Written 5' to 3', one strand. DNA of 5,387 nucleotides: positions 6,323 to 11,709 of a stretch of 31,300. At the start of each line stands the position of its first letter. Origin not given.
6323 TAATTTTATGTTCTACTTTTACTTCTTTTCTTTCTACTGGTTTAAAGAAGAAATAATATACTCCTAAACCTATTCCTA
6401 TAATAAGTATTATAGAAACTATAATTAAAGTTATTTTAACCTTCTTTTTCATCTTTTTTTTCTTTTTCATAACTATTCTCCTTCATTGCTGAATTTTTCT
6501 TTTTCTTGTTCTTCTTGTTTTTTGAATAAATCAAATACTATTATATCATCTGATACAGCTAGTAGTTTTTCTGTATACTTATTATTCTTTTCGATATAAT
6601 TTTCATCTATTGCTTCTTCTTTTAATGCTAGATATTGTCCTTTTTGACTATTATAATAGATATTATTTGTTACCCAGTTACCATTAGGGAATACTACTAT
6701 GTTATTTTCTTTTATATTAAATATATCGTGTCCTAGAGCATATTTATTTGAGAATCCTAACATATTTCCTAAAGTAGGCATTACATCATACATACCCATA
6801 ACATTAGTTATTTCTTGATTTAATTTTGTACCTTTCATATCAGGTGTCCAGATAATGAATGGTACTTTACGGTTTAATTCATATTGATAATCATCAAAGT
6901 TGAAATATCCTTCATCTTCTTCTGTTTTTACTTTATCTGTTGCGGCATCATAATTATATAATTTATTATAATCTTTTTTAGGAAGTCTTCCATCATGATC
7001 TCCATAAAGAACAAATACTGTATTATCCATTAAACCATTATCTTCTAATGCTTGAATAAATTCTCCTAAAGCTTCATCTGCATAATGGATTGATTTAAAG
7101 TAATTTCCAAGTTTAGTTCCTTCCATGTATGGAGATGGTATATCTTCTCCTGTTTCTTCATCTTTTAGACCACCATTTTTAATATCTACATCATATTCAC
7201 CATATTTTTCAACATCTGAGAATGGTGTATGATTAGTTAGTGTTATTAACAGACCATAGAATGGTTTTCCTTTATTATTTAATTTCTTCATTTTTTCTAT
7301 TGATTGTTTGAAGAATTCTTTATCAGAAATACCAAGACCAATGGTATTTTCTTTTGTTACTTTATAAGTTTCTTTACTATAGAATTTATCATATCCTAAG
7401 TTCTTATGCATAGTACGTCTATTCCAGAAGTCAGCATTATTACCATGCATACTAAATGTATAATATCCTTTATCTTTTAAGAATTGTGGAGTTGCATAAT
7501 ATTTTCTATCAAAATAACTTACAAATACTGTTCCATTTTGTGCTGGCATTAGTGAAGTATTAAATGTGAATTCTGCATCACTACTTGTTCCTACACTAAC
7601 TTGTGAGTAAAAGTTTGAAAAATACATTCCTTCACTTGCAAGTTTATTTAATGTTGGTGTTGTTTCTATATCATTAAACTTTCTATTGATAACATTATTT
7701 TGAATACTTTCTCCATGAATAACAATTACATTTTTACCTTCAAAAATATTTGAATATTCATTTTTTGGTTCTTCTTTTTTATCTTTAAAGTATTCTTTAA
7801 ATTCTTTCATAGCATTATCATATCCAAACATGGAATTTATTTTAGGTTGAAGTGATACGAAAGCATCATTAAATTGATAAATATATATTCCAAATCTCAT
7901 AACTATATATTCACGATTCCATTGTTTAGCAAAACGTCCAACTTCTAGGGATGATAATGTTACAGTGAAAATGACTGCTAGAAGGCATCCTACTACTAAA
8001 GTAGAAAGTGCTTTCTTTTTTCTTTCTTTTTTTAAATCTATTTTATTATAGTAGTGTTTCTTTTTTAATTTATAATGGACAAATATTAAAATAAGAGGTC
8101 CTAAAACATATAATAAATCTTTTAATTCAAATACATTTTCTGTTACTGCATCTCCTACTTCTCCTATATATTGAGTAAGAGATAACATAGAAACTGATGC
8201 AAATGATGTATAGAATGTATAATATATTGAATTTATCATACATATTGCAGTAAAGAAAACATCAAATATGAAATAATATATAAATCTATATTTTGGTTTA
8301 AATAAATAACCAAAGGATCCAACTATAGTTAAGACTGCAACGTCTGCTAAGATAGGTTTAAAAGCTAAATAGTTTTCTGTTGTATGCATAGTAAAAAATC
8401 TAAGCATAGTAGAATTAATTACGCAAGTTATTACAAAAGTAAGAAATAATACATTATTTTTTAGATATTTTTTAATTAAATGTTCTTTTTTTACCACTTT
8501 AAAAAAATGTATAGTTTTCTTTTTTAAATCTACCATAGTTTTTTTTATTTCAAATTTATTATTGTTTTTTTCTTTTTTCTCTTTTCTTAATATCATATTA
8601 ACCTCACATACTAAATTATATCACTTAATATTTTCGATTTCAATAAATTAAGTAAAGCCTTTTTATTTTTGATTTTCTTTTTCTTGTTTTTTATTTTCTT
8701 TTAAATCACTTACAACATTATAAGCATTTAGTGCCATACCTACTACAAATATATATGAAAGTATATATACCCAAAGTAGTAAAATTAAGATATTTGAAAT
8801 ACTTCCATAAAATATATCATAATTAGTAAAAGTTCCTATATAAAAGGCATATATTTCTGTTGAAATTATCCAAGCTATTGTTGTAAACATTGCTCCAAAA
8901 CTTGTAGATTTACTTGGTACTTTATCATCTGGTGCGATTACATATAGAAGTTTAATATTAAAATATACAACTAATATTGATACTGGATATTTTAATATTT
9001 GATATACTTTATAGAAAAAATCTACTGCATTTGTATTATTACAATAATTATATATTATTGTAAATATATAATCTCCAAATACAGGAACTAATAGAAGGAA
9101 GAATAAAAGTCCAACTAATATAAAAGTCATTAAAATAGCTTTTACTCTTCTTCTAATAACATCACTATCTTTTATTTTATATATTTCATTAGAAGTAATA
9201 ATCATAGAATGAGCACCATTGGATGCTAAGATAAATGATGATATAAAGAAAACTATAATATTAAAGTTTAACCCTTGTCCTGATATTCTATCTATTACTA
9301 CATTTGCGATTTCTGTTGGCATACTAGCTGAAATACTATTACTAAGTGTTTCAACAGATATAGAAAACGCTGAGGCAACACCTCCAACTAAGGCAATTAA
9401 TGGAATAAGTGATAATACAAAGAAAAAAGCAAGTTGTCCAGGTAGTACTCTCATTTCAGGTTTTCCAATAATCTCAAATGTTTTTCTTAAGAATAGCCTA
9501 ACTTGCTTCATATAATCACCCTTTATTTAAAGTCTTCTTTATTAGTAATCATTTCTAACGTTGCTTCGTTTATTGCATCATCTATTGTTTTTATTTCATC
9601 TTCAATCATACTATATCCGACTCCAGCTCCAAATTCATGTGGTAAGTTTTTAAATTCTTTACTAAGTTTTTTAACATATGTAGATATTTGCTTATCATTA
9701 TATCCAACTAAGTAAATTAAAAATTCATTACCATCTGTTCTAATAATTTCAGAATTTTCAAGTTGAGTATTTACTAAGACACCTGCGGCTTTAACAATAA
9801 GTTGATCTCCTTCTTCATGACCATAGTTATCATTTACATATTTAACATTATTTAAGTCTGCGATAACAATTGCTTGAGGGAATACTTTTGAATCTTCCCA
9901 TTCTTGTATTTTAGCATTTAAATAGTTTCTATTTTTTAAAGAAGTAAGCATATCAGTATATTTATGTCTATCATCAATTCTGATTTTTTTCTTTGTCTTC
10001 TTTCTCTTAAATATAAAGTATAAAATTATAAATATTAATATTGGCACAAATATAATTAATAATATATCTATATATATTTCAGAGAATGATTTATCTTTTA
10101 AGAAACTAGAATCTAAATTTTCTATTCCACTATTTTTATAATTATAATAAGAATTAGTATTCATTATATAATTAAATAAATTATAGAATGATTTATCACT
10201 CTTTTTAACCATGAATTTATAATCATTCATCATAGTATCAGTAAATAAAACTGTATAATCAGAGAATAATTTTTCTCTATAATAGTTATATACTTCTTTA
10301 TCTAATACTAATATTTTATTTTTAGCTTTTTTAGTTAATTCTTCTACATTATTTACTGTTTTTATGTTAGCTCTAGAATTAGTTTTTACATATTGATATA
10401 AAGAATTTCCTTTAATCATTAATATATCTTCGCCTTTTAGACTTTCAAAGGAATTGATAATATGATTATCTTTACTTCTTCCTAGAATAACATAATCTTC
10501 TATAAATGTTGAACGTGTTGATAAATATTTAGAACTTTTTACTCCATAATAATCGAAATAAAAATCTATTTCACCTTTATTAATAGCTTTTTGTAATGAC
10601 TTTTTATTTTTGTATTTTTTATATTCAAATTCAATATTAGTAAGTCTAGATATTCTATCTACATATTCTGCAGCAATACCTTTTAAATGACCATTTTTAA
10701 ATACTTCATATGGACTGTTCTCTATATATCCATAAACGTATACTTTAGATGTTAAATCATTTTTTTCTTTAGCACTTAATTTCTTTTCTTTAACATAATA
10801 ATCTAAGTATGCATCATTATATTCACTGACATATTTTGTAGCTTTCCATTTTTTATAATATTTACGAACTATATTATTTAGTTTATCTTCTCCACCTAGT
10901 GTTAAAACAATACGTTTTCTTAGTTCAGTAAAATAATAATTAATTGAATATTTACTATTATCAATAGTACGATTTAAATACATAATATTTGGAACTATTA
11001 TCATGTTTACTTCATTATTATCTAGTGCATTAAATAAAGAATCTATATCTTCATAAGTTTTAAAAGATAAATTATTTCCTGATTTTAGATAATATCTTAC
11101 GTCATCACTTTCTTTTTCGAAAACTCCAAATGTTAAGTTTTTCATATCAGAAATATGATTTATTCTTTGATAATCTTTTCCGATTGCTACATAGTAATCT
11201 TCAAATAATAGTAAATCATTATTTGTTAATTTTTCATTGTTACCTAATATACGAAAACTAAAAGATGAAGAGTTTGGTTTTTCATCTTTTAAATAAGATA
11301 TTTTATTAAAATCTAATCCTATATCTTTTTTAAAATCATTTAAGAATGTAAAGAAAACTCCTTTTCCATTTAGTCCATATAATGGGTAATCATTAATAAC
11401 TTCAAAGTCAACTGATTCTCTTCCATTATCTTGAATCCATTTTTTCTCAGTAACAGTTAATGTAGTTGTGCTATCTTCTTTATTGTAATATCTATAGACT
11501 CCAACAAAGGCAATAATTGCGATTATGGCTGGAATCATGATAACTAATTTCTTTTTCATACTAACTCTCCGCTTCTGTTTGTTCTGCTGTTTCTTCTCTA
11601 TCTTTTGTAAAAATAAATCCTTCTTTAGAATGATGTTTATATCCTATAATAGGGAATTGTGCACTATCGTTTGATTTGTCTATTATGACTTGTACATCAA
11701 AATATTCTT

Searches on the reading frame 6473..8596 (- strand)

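Call 55: search_protein_families(library=pfam, proteins=[window:6473-8596:-], max_evalue=0.00001)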
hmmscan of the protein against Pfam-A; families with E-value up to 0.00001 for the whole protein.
window:6473-8596:- (707 aa): 2 families
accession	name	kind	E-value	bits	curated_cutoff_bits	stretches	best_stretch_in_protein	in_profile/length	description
PF00884.28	Sulfatase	-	3.1e-43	148.7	25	1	288-614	1-300/301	Sulfatase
PF01663.27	Phosphodiest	-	5e-07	30.1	23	0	499-534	184-219/342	Type I phosphodiesterase / nucleotide pyrophosphatase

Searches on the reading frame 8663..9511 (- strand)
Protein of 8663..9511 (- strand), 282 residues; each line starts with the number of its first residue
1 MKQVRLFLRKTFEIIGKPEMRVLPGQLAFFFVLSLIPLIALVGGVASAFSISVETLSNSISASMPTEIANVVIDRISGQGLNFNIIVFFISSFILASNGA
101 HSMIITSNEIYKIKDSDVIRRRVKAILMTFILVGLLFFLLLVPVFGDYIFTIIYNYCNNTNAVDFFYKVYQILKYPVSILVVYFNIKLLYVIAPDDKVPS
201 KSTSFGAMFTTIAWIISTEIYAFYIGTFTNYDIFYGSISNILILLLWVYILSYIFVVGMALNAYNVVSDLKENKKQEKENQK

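Call 55: search_protein_families(library=pfam, proteins=[window:8663-9511:-], max_evalue=0.00001)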
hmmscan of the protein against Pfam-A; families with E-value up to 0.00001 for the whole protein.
window:8663-9511:- (282 aa): 1 family
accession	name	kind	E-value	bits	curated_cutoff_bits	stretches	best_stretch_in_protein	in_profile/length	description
PF03631.20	Virul_fac_BrkB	-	1.1e-42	146.9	33.7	1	25-263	10-253/259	Virulence factor BrkB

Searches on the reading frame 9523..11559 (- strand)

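Call 55: search_protein_families(library=pfam, proteins=[window:9523-11559:-], max_evalue=0.00001)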
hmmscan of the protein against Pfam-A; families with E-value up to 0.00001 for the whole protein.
window:9523-11559:- (678 aa): 2 families
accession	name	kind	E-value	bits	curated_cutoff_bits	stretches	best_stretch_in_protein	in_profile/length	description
PF00990.26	GGDEF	-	8.3e-19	68.4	23.8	1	534-675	2-156/161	Diguanylate cyclase, GGDEF domain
PF00497.25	SBP_bac_3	-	4.9e-06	26.8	26.4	0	281-467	9-114/132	Bacterial extracellular solute-binding proteins, family 3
